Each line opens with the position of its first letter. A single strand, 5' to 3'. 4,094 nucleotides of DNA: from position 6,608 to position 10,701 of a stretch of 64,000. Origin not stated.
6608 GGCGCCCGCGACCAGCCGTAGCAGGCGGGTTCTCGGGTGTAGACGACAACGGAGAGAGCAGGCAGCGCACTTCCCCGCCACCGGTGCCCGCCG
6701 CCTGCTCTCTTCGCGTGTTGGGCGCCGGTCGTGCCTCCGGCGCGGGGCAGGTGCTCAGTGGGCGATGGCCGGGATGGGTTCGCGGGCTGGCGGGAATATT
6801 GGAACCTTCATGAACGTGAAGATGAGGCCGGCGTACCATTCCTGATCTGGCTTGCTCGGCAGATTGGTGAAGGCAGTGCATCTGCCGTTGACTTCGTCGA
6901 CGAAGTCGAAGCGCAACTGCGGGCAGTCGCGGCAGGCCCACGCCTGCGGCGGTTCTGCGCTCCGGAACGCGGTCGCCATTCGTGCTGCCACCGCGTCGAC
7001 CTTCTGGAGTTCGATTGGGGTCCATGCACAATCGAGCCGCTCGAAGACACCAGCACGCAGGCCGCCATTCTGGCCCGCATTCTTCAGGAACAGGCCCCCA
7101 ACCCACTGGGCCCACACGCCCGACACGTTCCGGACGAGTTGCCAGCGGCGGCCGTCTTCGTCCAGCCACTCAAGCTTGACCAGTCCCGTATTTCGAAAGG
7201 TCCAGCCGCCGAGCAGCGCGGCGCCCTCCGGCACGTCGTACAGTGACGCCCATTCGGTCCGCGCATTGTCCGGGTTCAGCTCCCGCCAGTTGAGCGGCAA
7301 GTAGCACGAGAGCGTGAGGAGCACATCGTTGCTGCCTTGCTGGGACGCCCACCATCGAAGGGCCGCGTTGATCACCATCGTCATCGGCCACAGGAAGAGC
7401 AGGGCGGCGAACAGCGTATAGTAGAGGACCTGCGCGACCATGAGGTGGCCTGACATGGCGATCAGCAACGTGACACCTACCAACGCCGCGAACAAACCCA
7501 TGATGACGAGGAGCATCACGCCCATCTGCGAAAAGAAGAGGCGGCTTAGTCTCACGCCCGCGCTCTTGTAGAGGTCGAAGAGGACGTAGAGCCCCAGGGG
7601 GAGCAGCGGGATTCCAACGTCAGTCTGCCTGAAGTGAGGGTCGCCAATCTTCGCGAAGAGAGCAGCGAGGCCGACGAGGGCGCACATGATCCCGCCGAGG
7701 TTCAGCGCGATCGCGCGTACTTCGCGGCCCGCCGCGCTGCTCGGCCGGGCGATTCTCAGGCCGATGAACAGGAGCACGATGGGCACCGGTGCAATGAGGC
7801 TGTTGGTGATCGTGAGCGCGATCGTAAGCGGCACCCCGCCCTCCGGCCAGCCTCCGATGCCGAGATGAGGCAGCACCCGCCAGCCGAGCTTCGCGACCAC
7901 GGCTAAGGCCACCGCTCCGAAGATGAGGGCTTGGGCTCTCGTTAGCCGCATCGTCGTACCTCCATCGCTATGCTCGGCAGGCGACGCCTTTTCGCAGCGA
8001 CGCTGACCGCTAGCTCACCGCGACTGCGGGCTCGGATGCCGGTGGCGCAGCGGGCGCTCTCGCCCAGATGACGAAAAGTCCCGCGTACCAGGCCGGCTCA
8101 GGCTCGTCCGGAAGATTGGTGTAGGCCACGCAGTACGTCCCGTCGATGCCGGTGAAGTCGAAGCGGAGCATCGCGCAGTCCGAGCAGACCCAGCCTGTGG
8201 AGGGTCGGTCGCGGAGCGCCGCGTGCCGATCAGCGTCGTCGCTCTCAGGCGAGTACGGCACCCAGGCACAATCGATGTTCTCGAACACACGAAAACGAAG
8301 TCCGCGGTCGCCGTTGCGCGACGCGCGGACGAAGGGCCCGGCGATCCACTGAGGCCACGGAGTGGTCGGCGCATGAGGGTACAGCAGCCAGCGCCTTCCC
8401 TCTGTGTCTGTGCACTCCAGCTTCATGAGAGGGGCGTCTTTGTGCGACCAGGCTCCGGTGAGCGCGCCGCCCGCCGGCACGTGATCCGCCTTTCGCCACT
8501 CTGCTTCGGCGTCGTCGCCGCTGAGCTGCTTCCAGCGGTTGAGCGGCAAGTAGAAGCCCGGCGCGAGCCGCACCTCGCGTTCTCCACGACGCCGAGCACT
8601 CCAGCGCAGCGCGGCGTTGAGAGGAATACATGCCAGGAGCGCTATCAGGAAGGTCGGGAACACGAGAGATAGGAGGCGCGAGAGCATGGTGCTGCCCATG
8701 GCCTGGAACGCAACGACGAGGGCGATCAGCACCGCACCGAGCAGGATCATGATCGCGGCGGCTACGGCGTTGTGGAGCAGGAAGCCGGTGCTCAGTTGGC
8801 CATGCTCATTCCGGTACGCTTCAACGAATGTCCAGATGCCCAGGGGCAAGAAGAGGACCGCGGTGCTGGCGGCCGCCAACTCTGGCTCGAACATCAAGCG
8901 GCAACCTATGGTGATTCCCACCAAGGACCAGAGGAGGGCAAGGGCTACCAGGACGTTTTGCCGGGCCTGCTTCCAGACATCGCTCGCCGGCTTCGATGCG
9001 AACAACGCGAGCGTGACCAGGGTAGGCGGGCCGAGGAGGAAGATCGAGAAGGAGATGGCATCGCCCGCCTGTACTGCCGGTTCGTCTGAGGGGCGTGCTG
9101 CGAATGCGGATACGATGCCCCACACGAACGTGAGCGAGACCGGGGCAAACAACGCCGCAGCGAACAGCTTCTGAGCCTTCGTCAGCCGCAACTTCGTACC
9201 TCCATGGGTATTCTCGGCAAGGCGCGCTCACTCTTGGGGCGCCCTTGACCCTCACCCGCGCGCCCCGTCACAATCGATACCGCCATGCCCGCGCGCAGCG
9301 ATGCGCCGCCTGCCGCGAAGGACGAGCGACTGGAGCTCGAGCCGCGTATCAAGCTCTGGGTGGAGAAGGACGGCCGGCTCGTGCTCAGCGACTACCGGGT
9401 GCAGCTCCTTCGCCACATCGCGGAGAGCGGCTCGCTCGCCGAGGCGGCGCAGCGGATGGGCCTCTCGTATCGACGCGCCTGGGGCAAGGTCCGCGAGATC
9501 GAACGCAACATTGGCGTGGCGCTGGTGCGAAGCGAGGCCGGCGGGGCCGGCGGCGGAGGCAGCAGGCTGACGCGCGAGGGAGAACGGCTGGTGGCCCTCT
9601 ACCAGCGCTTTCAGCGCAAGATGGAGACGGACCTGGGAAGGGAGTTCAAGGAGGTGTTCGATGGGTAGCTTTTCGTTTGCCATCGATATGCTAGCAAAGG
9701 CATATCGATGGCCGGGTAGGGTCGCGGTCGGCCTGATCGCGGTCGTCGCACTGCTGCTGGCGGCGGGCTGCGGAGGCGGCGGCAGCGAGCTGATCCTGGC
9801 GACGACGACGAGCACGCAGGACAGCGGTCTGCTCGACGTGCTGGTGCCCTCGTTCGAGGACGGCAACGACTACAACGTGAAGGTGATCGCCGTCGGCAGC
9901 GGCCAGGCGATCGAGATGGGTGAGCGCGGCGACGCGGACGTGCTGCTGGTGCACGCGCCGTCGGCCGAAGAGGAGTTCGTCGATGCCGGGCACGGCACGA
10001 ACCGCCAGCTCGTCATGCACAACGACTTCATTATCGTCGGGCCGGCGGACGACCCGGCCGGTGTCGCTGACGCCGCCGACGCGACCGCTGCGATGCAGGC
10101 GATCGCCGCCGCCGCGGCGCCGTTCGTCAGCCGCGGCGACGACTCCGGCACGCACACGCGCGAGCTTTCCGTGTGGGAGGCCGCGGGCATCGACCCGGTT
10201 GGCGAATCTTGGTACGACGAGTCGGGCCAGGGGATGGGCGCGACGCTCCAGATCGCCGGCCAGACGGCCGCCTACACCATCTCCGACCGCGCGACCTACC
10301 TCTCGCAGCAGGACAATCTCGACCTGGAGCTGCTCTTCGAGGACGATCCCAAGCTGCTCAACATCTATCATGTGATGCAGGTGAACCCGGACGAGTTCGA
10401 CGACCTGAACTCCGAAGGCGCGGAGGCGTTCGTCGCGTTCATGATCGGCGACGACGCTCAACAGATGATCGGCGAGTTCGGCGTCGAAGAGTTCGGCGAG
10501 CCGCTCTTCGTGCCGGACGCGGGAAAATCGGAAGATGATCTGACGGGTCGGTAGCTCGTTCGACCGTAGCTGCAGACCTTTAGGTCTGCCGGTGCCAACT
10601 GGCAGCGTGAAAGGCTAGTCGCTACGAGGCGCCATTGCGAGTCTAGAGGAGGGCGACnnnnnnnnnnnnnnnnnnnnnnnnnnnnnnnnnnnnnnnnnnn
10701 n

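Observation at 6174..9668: Tandem paralogous membrane proteins with a conserved 4-Cys C-terminal domain, bracketed by two small regulators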

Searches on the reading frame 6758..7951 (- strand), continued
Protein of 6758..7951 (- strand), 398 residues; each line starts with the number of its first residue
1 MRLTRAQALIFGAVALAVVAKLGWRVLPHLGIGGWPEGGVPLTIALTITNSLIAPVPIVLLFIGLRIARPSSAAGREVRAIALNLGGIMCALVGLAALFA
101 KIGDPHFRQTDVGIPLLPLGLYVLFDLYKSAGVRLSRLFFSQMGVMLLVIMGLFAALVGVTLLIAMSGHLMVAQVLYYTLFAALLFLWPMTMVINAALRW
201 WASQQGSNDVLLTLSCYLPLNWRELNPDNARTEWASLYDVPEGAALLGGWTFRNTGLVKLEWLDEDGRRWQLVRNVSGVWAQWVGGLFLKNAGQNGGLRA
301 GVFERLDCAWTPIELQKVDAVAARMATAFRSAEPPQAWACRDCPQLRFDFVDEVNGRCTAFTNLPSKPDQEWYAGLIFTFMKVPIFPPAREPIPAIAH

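Call 62: find_encoding_contigs(protein=P0036, flank=10000, max_places=2)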
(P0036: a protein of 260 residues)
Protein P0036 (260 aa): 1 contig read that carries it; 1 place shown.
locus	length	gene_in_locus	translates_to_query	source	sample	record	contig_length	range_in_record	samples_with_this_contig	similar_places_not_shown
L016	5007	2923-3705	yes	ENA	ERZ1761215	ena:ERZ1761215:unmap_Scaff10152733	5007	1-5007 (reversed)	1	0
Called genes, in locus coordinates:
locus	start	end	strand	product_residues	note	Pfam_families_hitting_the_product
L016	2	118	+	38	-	?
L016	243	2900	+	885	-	PF17764:PriA_3primeBD, PF00270:DEAD, PF04851:ResIII, PF18319:Zn_ribbon_PriA (weak), PF00271:Helicase_C (weak), PF18074:PriA_C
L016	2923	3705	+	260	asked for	-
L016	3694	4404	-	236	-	-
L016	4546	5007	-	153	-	?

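Call 80: search_protein_families(library=ncbifam, alignment_id=A3, max_evalue=0.1)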
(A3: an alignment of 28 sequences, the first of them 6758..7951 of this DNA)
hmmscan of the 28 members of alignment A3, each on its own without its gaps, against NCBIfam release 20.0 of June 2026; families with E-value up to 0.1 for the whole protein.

A. member 1, window:6758-7951:- (398 aa): 0 families

B. families by the number of members that match (of 28 scanned): 7 families
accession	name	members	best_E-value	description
TIGR01053.1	LSD1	1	0.028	zinc finger domain-containing protein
NF041603.1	Cys_rich_47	1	0.029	PSPA7_2676 family Cys-rich small protein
NF043062.1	MMSYN1_0881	1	0.051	hexose phosphate transporter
TIGR03025.1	EPS_sugtrans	1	0.055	exopolysaccharide biosynthesis polyprenyl glycosylphosphotransferase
NF052429.1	LpqS_Mycobact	1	0.086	putative copper homeostasis (lipo)protein LpqS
TIGR03831.1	YgiT_finger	1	0.087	YgiT-type zinc finger protein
NF058583.1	LAXTG_small_WW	1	0.09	LAXTG motif-containing small protein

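Call 81: search_protein_families(library=phrogs, alignment_id=A3, max_evalue=0.1)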
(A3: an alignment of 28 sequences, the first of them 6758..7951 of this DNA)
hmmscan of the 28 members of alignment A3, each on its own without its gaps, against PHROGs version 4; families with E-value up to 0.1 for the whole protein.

A. member 1, window:6758-7951:- (398 aa): 0 families

B. families by the number of members that match (of 28 scanned): 2 families
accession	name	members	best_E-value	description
phrog_14384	-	1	0.037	-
phrog_37076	-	1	0.092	-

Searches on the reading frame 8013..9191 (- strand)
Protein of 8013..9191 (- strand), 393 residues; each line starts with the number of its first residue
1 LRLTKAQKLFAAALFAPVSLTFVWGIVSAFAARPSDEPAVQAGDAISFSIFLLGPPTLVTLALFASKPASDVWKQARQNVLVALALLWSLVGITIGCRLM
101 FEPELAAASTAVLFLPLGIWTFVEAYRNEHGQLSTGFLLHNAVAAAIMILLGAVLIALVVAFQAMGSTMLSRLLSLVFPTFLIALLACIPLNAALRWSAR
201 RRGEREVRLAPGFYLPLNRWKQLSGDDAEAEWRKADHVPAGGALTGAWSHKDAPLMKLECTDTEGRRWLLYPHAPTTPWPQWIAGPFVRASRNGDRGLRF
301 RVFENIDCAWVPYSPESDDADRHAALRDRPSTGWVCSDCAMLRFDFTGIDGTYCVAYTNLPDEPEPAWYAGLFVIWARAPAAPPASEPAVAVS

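Call 4: search_protein_families(library=pfam, proteins=[window:8013-9191:-], max_evalue=0.01)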
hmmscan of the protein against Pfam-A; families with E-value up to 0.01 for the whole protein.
window:8013-9191:- (393 aa): 0 families

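Call 5: search_protein_families(library=ncbifam, proteins=[window:8013-9191:-], max_evalue=1)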
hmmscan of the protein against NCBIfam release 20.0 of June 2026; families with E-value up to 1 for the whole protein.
window:8013-9191:- (393 aa): 1 family
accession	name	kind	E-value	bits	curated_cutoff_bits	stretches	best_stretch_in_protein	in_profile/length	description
TIGR03025.1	EPS_sugtrans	subfamily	0.055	12.7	295.55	1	83-205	6-121/445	exopolysaccharide biosynthesis polyprenyl glycosylphosphotransferase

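Call 35: find_related_loci(query=A4, collection=genome_contigs, flank=10000)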
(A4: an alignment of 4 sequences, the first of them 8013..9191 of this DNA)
Query A4 (393 aa) in genome_contigs; peptide patterns used: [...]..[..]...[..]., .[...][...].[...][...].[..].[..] (x = any residue, [..] = any of these).
79 stretches matched a pattern, but none encodes a relative of the query by tblastn (E <= 1e-3).

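Call 57: find_related_loci(query=A4, collection=metagenome_contigs, flank=10000)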
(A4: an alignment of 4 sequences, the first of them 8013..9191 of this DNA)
Query A4 (393 aa) in metagenome_contigs; peptide patterns used: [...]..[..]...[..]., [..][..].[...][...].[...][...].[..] (x = any residue, [..] = any of these).
217 stretches matched a pattern; 1 encode a relative of the query (tblastn E <= 1e-3); 1 distinct loci.
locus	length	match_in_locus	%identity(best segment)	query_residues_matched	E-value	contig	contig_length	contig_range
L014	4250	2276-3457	35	1-380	4e-60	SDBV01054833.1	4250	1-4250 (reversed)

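Call 58: search_protein_families(library=padloc, proteins=[window:8013-9191:-], max_evalue=0.1)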
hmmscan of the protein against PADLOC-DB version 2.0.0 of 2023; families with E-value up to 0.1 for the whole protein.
window:8013-9191:- (393 aa): 0 families

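Call 84: search_dna_similar(query=window:8013-9191:-, collection=plasmids, mode=protein, max_evalue=0.001, max_rows=5)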
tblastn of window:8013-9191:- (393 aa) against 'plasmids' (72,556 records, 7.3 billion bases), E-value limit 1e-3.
No match.

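Call 85: search_dna_similar(query=window:8013-9191:-, collection=phages, mode=protein, max_evalue=0.001, max_rows=5)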
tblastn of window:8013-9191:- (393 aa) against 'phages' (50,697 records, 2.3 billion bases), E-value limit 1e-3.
No match.

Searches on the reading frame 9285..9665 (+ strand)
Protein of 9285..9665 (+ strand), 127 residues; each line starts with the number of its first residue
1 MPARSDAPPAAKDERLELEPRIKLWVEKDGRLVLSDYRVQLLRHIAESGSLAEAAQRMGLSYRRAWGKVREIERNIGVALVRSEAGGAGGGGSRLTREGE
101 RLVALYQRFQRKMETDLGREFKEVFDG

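Call 4: search_protein_families(library=pfam, proteins=[window:9285-9665:+], max_evalue=0.01)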
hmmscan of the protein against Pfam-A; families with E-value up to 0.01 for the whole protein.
window:9285-9665:+ (127 aa): 1 family
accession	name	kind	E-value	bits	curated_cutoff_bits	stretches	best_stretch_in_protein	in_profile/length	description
PF00126.33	HTH_1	-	6e-10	39.4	26.6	1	39-100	4-60/60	Bacterial regulatory helix-turn-helix protein, lysR family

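Call 5: search_protein_families(library=ncbifam, proteins=[window:9285-9665:+], max_evalue=1)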
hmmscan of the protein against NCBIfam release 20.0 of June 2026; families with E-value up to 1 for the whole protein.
window:9285-9665:+ (127 aa): 13 families
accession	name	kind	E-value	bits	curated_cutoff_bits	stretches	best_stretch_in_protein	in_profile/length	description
TIGR00637.1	ModE_repress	subfamily_domain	5.4e-24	84.1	98.5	1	36-123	4-91/100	ModE molybdate transport repressor domain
NF007957.0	PRK10676.1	equivalog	1.6e-18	66.8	369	1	22-109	5-92/263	molybdenum-dependent transcriptional regulator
NF045990.1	TransRegCbbRRhodb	equivalog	1.6e-06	27.4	450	1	40-115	12-84/304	LysR family regulator CbbR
TIGR03339.1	phn_lysR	subfamily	0.00011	21.6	341.1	1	44-110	7-68/279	aminoethylphosphonate catabolism associated LysR family transcriptional regulator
TIGR03298.1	argP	subfamily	0.00023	20.3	273.55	1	39-121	6-81/292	ArgP/LysG family DNA-binding transcriptional regulator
NF002964.0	PRK03635.1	subfamily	0.0015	17.7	197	1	38-120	7-82/297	ArgP/LysG family DNA-binding transcriptional regulator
NF009888.0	PRK13348.1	subfamily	0.0018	17.3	297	1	39-118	8-80/302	HTH-type transcriptional regulator ArgP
TIGR03418.1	chol_sulf_TF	equivalog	0.0062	15.6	324.8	1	41-107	8-69/291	choline sulfate utilization transcriptional regulator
NF047711.1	PutUtilRegPtrR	equivalog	0.0072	15.5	400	1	39-85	6-52/283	putrescine utilization regulator PtrR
NF007667.0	PRK10341.1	equivalog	0.0099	14.9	308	1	42-114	15-82/312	transcriptional regulator TdcA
NF040888.1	trans_reg_YafC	equivalog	0.015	14.2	470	1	39-114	8-78/293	DNA-binding transcriptional regulator YafC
TIGR02424.1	TF_pcaQ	equivalog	0.035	13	303.8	1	41-101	10-65/300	pca operon transcription factor PcaQ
TIGR00514.1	accC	equivalog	0.15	10.8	626.5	1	68-115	143-190/449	acetyl-CoA carboxylase biotin carboxylase subunit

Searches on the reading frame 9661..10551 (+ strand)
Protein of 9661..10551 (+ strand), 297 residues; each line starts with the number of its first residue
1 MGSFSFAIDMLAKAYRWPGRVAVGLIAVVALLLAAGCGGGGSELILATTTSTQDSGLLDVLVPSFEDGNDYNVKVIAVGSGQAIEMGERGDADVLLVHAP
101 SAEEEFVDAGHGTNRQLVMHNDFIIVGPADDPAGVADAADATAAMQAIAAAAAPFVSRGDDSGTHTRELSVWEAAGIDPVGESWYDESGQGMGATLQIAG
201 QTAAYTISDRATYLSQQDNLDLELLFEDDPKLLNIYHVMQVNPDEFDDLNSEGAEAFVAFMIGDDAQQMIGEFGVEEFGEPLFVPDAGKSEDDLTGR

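Call 4: search_protein_families(library=pfam, proteins=[window:9661-10551:+], max_evalue=0.01)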
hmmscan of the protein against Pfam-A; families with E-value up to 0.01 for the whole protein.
window:9661-10551:+ (297 aa): 4 families
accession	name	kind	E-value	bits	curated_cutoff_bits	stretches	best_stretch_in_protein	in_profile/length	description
PF12849.12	PBP_like_2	-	7.3e-49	167.4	27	1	43-264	8-266/267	PBP superfamily domain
PF13531.11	SBP_bac_11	-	2.2e-12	47.7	25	1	57-274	12-225/227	Bacterial extracellular solute-binding protein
PF12727.12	PBP_like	-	9.4e-06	25.3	27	1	69-205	9-147/193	PBP superfamily domain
PF01547.30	SBP_bac_1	-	0.006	17.1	26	0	56-201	9-183/307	Bacterial extracellular solute-binding protein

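Call 5: search_protein_families(library=ncbifam, proteins=[window:9661-10551:+], max_evalue=1)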
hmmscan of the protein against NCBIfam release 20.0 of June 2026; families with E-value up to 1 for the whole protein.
window:9661-10551:+ (297 aa): 4 families
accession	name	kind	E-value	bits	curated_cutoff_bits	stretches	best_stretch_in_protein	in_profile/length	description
NF041772.1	tung_bind_TupA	equivalog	4e-66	223.1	400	1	29-288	2-263/266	tungstate ABC transporter substrate-binding protein TupA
NF058595.1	invert_tail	domain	0.03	14.6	37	1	19-43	51-78/113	lipo-invert putative C-terminal anchoring domain-containing protein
NF010707.0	PRK14109.1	equivalog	0.048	11.7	625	1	69-111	721-763/1010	bifunctional [glutamine synthetase] adenylyltransferase/[glutamine synthetase]-adenylyl-L-tyrosine phosphorylase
NF047846.1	FlagFilOutFlaA2Lepto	equivalog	0.055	12.8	440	1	23-90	3-69/231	flagellar filament outer layer protein FlaA2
